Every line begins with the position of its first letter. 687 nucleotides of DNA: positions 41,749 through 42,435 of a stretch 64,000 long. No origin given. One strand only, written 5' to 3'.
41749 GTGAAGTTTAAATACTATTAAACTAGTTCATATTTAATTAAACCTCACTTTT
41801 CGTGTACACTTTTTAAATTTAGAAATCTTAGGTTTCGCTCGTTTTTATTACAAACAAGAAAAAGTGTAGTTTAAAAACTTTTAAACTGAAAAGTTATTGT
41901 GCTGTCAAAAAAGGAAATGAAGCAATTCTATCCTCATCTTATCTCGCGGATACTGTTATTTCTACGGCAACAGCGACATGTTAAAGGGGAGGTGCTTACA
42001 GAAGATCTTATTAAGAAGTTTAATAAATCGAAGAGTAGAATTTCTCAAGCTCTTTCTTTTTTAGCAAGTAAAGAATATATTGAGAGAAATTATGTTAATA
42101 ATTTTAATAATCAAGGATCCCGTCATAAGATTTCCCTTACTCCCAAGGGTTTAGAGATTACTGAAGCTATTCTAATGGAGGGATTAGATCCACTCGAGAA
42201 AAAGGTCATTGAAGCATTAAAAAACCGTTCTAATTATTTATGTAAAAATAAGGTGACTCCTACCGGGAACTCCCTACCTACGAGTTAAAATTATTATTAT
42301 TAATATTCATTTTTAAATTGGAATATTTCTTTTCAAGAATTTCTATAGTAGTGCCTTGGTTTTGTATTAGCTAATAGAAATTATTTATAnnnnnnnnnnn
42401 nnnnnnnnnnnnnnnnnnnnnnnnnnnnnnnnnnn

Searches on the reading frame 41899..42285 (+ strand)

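Call 39: search_protein_families(library=pfam, proteins=[window:41899-42285:+], max_evalue=0.01)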
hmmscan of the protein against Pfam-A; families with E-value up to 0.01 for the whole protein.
window:41899-42285:+ (129 aa): 4 families
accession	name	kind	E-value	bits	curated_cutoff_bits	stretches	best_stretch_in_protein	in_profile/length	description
PF13601.12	HTH_34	-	0.00058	20.4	27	1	31-89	14-70/80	Winged helix DNA-binding domain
PF22665.2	DUF6293_C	-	0.0015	19.4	27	0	17-89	16-99/101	DUF6293 C-terminal winged helix domain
PF10711.15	DUF2513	-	0.0032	18.2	29.6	1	14-91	6-81/100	Hypothetical protein (DUF2513)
PF10557.15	Cullin_Nedd8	-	0.0074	16.8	36.9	0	34-64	30-60/63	Cullin protein neddylation domain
